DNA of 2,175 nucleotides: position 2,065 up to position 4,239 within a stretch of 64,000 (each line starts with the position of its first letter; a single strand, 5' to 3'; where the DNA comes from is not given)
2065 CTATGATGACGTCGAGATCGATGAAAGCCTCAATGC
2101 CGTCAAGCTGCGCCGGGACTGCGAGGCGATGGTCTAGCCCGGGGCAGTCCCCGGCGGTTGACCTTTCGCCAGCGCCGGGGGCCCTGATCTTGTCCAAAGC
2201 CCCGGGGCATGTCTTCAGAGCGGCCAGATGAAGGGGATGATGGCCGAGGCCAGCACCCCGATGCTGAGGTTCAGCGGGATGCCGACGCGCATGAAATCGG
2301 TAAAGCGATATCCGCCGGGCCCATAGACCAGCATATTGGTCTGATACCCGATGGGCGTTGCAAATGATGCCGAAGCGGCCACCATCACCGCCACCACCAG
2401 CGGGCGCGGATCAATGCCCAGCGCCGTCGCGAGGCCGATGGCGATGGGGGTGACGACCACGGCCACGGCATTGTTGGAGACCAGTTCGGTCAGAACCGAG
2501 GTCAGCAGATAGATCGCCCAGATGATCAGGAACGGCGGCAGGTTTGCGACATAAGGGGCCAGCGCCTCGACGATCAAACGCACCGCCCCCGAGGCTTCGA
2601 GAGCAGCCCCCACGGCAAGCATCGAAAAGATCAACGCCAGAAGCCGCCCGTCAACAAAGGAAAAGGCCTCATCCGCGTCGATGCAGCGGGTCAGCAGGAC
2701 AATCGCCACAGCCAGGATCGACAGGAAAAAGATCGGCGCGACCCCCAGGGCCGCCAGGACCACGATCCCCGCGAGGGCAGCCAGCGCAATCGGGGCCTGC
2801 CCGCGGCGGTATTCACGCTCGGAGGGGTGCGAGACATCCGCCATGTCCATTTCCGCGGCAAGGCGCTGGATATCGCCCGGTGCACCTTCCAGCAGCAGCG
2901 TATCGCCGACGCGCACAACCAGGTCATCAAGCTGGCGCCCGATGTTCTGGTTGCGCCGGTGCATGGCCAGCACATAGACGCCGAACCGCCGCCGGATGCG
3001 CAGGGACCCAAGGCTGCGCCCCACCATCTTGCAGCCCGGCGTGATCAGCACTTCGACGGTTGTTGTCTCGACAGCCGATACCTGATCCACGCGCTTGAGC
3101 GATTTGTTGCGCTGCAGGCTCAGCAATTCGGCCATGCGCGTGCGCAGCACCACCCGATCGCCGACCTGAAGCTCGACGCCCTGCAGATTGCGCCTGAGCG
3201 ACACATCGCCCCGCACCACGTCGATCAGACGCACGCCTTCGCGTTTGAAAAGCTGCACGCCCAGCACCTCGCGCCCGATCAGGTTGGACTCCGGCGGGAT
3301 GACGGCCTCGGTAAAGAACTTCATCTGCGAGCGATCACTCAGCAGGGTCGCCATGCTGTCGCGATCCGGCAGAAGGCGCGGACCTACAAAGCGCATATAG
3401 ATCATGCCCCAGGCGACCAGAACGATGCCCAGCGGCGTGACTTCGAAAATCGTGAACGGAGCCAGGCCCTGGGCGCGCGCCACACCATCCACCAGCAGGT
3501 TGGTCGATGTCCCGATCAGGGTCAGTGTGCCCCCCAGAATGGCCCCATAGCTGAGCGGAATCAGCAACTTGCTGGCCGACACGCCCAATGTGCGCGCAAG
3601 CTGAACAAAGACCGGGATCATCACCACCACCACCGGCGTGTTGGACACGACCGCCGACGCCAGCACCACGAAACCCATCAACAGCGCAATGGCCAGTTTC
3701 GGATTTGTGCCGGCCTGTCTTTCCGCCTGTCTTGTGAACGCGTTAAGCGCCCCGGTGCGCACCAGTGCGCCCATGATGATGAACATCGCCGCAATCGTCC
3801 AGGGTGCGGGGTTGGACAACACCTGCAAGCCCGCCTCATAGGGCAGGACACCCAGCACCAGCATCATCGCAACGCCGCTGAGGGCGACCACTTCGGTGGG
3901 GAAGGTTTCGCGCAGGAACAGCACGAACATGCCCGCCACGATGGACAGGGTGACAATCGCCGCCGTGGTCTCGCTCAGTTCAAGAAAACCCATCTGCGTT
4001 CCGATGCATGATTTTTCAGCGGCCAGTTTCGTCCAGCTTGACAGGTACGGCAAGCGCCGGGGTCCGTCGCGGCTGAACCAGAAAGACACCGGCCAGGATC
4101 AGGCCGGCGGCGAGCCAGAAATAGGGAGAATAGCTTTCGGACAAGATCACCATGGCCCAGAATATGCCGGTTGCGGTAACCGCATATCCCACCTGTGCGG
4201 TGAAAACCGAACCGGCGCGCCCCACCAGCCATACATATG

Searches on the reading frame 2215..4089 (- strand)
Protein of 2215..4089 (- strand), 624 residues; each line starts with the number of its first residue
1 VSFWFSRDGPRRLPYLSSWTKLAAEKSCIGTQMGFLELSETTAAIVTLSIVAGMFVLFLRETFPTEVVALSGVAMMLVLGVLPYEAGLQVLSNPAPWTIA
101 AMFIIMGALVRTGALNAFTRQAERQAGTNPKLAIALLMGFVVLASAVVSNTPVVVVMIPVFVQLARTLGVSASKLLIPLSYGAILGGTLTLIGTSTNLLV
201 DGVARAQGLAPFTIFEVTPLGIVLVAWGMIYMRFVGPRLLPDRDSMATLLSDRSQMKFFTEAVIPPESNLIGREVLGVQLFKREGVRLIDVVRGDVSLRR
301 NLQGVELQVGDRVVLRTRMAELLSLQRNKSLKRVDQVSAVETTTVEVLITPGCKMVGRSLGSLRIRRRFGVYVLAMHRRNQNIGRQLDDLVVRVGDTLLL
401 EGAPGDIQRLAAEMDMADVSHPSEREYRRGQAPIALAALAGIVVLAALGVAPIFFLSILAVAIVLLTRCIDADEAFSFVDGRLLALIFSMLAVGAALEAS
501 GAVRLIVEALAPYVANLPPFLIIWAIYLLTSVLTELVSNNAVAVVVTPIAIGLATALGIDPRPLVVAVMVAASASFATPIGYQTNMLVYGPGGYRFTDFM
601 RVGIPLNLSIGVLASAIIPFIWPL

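Call 63: search_protein_families(library=pfam, proteins=[window:2215-4089:-], max_evalue=0.00001)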
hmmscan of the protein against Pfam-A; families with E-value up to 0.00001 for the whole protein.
window:2215-4089:- (624 aa): 2 families
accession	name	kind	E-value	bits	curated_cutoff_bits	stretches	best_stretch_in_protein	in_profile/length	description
PF03600.22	CitMHS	-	1.1e-75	255.3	31.9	2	55-571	1-336/336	Citrate transporter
PF02080.26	TrkA_C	-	1.6e-22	79.6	27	2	345-413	2-69/71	TrkA-C domain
